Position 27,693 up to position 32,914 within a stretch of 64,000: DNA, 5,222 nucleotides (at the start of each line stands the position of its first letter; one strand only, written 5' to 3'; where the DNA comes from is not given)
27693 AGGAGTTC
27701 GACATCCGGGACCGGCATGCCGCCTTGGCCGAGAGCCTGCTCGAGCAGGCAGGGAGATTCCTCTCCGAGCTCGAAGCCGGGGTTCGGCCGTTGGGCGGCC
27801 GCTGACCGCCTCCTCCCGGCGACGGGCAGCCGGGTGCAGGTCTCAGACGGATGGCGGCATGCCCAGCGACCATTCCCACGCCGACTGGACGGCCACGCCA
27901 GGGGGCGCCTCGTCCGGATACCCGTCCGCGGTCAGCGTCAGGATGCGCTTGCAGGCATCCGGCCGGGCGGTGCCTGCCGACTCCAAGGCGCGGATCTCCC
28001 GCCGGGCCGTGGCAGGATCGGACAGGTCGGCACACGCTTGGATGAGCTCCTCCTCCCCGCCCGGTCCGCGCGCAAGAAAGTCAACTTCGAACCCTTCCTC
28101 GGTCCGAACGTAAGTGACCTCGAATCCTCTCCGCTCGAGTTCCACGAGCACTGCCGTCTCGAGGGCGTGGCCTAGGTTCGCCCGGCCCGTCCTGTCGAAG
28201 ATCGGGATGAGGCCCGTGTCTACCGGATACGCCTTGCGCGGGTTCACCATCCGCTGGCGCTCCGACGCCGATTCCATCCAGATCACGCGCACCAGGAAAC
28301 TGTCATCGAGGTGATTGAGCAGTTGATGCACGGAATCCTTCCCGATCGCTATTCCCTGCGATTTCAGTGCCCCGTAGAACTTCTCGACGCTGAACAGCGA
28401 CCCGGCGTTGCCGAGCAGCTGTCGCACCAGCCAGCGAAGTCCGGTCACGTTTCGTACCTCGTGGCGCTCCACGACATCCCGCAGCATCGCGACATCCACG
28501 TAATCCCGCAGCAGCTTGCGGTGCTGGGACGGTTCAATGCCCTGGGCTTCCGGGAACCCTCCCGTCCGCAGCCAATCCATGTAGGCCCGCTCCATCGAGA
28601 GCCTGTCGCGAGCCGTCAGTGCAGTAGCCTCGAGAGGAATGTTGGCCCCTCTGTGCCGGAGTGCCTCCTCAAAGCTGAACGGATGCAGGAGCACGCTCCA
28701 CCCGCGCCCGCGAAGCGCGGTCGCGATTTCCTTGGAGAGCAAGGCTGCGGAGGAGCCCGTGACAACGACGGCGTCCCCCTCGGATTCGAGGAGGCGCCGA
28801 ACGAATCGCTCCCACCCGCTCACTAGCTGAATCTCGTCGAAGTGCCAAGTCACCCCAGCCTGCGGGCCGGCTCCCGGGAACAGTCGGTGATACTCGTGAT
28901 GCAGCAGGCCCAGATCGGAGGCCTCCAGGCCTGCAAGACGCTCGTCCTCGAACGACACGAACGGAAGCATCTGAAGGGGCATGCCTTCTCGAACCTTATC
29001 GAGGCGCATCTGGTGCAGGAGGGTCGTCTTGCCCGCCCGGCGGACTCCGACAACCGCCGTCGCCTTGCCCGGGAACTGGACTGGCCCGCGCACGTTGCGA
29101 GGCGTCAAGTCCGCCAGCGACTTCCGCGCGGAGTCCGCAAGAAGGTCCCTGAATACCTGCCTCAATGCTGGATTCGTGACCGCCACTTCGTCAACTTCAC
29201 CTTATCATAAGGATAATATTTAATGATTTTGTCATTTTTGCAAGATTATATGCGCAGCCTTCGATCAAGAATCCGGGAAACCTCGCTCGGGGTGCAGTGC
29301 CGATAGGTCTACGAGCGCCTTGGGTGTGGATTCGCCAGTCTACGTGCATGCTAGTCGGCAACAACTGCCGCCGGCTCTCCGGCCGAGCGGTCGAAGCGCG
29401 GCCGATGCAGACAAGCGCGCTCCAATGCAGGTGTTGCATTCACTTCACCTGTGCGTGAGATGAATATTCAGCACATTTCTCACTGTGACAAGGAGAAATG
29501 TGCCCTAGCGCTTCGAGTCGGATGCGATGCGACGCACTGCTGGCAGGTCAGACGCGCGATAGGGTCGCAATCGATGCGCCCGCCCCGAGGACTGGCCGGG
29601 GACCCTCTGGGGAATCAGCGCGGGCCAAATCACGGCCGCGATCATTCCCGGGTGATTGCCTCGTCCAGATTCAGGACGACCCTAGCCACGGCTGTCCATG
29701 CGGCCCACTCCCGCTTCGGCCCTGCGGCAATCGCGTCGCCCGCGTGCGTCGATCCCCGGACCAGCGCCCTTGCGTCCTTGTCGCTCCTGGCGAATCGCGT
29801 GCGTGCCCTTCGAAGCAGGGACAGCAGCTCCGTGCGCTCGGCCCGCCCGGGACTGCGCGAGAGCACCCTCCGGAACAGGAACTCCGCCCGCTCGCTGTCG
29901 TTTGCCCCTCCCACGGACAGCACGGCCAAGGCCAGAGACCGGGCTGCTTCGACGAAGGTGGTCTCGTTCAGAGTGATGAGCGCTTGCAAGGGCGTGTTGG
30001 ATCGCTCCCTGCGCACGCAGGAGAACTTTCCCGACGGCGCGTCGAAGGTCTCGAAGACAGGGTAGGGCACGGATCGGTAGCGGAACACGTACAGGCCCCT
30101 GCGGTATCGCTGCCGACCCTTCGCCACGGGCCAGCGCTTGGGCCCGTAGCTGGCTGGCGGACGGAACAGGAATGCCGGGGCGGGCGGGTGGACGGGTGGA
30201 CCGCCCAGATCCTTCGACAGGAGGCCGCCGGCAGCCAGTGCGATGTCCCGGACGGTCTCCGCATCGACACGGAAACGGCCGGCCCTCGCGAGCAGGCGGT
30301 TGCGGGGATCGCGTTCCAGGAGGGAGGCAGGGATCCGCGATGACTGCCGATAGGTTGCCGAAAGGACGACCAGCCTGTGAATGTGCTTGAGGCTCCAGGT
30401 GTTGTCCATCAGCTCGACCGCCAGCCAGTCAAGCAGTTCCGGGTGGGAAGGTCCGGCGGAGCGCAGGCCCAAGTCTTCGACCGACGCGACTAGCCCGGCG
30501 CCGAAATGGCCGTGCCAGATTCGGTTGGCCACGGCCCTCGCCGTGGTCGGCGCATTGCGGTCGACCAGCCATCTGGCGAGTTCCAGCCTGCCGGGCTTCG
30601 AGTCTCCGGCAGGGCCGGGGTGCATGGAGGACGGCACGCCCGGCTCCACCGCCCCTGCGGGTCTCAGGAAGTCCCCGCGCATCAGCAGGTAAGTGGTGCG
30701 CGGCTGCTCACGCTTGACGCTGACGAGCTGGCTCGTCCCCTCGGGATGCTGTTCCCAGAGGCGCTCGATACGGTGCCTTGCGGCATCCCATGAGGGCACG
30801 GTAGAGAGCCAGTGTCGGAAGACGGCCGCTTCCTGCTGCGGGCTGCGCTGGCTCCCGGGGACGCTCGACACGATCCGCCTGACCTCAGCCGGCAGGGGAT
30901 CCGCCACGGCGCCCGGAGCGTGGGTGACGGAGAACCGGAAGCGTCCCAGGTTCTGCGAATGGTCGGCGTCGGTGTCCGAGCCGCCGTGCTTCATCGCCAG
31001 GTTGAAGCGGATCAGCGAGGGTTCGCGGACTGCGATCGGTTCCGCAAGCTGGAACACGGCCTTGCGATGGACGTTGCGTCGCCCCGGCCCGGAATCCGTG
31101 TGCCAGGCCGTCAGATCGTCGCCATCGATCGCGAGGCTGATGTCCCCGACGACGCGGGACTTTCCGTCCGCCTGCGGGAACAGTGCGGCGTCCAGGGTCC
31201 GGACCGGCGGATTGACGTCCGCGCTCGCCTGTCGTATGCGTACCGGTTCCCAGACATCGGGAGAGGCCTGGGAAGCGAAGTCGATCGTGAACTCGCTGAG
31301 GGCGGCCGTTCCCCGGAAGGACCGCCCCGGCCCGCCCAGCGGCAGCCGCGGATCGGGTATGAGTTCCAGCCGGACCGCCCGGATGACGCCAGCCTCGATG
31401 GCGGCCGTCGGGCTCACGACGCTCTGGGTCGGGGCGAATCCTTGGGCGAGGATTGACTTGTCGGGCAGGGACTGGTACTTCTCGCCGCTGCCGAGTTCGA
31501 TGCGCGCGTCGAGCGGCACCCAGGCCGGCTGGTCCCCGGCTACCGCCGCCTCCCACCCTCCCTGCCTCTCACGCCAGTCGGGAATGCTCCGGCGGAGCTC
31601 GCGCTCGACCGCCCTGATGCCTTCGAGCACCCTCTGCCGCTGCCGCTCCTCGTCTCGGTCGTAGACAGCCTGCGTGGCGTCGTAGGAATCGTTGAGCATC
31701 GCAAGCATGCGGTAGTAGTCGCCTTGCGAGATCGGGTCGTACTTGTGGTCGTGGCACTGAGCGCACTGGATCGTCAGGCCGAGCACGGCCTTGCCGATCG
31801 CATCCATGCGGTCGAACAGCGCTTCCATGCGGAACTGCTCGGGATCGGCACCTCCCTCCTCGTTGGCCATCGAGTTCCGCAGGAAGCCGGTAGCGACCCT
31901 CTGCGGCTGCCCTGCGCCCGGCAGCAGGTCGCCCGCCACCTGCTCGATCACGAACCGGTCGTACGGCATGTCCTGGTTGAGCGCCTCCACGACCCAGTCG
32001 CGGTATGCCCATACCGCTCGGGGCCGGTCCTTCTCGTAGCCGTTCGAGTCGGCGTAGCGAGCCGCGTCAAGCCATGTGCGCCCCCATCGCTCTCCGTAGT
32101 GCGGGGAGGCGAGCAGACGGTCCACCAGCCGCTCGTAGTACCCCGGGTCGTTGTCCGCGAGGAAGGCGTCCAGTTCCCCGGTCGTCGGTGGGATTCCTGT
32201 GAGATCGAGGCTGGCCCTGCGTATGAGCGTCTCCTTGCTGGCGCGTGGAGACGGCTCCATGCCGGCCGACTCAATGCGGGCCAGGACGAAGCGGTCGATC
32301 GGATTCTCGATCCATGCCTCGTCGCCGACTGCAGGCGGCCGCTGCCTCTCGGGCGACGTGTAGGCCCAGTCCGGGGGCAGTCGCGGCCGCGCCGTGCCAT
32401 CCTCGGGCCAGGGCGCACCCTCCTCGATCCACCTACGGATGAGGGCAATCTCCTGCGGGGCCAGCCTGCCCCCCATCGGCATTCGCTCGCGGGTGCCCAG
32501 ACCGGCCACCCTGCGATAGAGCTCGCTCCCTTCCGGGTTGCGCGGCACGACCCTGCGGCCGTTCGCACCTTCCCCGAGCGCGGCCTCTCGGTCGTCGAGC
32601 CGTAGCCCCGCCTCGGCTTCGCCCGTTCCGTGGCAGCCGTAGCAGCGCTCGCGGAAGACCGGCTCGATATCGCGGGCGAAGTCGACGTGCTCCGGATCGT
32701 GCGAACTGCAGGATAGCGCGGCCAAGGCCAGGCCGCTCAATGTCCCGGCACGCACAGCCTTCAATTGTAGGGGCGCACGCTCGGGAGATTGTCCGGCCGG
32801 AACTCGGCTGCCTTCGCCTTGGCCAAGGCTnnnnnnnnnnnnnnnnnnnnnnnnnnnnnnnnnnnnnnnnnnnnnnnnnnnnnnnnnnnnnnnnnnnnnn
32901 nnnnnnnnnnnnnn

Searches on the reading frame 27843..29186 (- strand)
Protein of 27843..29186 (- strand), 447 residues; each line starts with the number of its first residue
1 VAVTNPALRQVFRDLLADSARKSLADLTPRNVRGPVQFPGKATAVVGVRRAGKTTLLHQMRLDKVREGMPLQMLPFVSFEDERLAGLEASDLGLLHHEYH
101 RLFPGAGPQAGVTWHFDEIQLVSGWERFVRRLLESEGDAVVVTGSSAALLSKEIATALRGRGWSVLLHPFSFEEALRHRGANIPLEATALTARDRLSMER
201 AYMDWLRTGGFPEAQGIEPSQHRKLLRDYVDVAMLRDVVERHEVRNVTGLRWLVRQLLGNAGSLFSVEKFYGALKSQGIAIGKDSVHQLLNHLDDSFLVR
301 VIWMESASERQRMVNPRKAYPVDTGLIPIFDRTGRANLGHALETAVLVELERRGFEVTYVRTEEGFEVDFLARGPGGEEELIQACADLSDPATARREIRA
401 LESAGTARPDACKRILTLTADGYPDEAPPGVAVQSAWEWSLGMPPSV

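Call 33: search_protein_families(library=pfam, proteins=[window:27843-29186:-], max_evalue=0.001)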
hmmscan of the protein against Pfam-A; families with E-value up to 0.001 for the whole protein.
window:27843-29186:- (447 aa): 2 families
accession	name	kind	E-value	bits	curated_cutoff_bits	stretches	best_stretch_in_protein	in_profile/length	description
PF13173.12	AAA_14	-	1.8e-26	93.1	27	1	41-176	3-129/129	AAA domain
PF13635.12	DUF4143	-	5e-13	49.5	28.1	1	236-382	2-155/160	Domain of unknown function (DUF4143)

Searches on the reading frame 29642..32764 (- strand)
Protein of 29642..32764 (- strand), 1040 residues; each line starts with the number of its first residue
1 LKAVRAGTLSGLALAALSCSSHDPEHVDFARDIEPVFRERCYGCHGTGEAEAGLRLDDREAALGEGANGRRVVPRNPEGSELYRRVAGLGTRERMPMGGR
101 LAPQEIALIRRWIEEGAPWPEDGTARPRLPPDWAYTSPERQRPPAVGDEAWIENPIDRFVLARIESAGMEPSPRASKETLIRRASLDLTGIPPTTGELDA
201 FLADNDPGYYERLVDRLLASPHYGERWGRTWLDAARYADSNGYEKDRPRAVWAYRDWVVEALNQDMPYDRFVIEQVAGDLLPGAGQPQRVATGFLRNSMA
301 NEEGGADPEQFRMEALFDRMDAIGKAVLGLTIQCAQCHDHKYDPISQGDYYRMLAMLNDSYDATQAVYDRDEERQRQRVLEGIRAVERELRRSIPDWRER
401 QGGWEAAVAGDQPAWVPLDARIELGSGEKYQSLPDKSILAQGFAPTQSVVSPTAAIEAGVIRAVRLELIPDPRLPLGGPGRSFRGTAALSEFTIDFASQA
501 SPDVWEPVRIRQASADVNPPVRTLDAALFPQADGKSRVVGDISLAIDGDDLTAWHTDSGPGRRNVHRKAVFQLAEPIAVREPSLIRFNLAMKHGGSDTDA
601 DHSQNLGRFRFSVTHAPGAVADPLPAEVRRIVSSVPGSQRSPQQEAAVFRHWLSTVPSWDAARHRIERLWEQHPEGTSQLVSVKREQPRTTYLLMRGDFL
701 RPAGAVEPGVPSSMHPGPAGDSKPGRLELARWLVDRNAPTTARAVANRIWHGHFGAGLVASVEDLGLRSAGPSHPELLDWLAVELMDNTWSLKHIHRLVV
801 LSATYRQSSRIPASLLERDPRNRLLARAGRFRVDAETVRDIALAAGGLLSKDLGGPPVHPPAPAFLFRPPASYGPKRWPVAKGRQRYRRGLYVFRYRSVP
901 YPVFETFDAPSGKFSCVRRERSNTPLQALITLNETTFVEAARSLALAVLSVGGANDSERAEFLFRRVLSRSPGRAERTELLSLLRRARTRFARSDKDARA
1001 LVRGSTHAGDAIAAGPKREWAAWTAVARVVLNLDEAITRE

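Call 33: search_protein_families(library=pfam, proteins=[window:29642-32764:-], max_evalue=0.001)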
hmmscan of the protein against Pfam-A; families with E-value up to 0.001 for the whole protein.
window:29642-32764:- (1040 aa): 4 families
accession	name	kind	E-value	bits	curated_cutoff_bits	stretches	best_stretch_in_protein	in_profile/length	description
PF07583.16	PSCyt2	-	8.8e-88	294.1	29.8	1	155-360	1-207/209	Protein of unknown function (DUF1549)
PF07587.16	PSD1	-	1.3e-87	293.7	28.5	1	725-983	1-243/244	Protein of unknown function (DUF1553)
PF07635.16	PSCyt1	-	2.2e-12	47.9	22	1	41-96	1-56/59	Planctomycete cytochrome C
PF13442.11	Cytochrome_CBB3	-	0.00048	20.8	27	0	30-113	3-68/68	Cytochrome C oxidase, cbb3-type, subunit III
